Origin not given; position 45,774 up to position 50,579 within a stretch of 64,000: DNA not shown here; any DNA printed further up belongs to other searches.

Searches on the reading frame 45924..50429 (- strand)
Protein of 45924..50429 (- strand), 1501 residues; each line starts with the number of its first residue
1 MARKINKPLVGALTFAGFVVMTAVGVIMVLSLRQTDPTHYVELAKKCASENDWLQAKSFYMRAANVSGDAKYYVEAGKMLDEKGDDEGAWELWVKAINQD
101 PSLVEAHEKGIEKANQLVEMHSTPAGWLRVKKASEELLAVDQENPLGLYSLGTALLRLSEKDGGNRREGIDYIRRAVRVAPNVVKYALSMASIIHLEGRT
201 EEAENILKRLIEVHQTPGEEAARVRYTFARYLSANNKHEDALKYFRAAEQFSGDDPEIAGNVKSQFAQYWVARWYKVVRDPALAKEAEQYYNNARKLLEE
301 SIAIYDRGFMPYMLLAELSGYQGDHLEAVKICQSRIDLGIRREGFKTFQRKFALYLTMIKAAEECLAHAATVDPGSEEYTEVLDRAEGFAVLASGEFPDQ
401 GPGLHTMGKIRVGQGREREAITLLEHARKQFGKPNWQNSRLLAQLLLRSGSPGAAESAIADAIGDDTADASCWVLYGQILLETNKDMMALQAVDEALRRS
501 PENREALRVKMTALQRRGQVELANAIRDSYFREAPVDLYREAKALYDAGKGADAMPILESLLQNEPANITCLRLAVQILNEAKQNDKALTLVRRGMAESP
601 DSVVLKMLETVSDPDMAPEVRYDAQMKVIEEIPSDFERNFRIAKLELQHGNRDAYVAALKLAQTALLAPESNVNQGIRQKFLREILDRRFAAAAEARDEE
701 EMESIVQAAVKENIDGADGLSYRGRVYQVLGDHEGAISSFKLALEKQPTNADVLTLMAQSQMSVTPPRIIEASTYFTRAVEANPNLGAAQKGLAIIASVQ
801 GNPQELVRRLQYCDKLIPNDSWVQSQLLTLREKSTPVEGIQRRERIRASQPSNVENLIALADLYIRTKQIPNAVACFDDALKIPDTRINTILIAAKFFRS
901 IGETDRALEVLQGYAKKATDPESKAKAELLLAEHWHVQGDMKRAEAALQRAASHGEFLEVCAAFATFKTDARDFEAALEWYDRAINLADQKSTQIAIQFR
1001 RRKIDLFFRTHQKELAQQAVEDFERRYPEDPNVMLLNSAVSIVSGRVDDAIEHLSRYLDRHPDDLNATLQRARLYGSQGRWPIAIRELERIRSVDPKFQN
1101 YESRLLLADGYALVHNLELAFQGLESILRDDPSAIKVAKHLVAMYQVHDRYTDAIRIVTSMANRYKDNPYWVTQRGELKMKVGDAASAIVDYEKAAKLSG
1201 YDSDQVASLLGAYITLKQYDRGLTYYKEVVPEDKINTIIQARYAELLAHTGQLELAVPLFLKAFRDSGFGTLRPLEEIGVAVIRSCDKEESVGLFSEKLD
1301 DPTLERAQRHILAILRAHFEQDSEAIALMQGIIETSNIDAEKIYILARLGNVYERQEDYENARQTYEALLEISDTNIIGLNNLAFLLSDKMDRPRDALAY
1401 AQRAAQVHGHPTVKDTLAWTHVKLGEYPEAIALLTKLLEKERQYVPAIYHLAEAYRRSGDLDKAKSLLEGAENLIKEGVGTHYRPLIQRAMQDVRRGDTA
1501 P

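Call 37: search_protein_families(library=pfam, proteins=[window:45924-50429:-], max_evalue=0.01)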
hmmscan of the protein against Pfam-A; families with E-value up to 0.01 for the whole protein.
window:45924-50429:- (1501 aa): 33 families (the best 25 are shown)
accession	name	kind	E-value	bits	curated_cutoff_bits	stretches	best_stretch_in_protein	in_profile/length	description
PF14559.12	TPR_19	-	4.7e-46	155.4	25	4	1423-1470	3-50/68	Tetratricopeptide repeat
PF13428.12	TPR_14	-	1.2e-40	134.1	23.5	0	1044-1074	14-44/44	Tetratricopeptide repeat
PF13432.12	TPR_16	-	1.9e-37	127.7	32.7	2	1417-1464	3-50/65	Tetratricopeptide repeat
PF07719.23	TPR_2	-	8.6e-34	113.3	27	2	1345-1376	3-34/34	Tetratricopeptide repeat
PF13424.12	TPR_12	-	2.2e-30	105.1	30.1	2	189-248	8-71/77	Tetratricopeptide repeat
PF00515.34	TPR_1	-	8.7e-28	95.4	27.8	2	717-750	1-34/34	Tetratricopeptide repeat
PF13181.12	TPR_8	-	2.7e-25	86.8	25.7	1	1345-1374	3-32/34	Tetratricopeptide repeat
PF13431.12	TPR_17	-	2e-23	81.1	24.4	0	1433-1465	1-33/34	Tetratricopeptide repeat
PF23914.1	TPR_CcmH_CycH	-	8e-23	81.5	42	2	710-821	43-155/158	Cytochrome c-type biogenesis protein H TPR domain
PF13414.12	TPR_11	-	6.7e-22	77.3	26.8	0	1350-1387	1-38/42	TPR repeat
PF12895.13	ANAPC3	-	3.8e-21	75.6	27.2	1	1425-1483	3-60/82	Anaphase-promoting complex, cyclosome, subunit 3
PF13176.12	TPR_7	-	3.2e-18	64.6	27.9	1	1346-1374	2-30/36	Tetratricopeptide repeat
PF13174.12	TPR_6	-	1.5e-17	63.4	26.3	0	1447-1469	2-24/33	Tetratricopeptide repeat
PF25062.1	ARM_TT21_N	-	2.3e-14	54.1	40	0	1008-1060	5-56/222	Tetratricopeptide repeat protein 21 N-terminal ARM repeat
PF25064.1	ARM_TT21_5th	-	4e-14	53.3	27.8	1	1425-1476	15-66/117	TT21 fifth ARM repeats domain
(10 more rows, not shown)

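Call 64: search_protein_families(library=ncbifam, proteins=[window:45924-50429:-], max_evalue=0.001)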
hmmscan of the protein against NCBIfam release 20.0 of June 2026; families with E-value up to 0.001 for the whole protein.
window:45924-50429:- (1501 aa): 26 families (the best 25 are shown)
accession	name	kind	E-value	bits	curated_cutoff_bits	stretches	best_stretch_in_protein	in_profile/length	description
TIGR02917.1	PEP_TPR_lipo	equivalog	3.1e-78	263.6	312.2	2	1008-1471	442-897/899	XrtA/PEP-CTERM system TPR-repeat protein PrsT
NF040959.1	MamA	equivalog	2.2e-43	148.1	200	4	1277-1405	76-200/204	magnetosome protein MamA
TIGR02521.1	type_IV_pilW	equivalog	3.4e-31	108.6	154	1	1347-1469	69-193/234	type IV pilus biogenesis/stability protein PilW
NF008757.0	PRK11788.1-5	equivalog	1e-22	80.9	363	1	868-1164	49-346/388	lipopolysaccharide assembly protein LapB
NF052415.1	T3SS_chap_SctY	equivalog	5.8e-21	75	70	1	404-497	9-104/106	type III secretion apparatus assembly chaperone SctY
NF033920.0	C39_PA2778_fam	equivalog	2.3e-20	73.1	150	0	1346-1407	193-253/255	PA2778 family cysteine peptidase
TIGR00540.1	TPR_hemY_coli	hypoth_equivalog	2.4e-18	66.1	142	1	535-756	153-365/385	heme biosynthesis-associated TPR protein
NF008756.0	PRK11788.1-4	equivalog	1.8e-15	56.9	474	1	868-1148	49-327/389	lipopolysaccharide assembly protein LapB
TIGR02552.1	LcrH_SycD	equivalog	4e-15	55.7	104.8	0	1136-1205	53-121/136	SycD/LcrH family type III secretion system chaperone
NF052400.1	M48_BAM_BepA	equivalog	1e-14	54.2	570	0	522-607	294-379/483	beta-barrel assembly-enhancing protease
NF053607.1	CHU_0125_OmpA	equivalog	1.8e-13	49.9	620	0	1420-1470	28-78/639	CHU_0125 family OmpA-like outer membrane integrity protein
TIGR03939.1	PGA_TPR_OMP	equivalog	3.6e-12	45.3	366.65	0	880-1074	15-197/800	poly-beta-1,6 N-acetyl-D-glucosamine export porin PgaA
NF052312.1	T9SS_PorW_SprE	equivalog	2.4e-11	43.1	250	0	852-999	177-331/716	type IX secretion system periplasmic lipoprotein PorW/SprE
NF047371.1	FlcA_CTERM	equivalog_domain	4.1e-10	38.8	300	0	1108-1264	162-310/646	periplasmic flagellar collar protein FlcA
NF033762.1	social_mot_Tgl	equivalog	5.1e-10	39.1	225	0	1004-1091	35-126/252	social motility TPR repeat lipoprotein Tgl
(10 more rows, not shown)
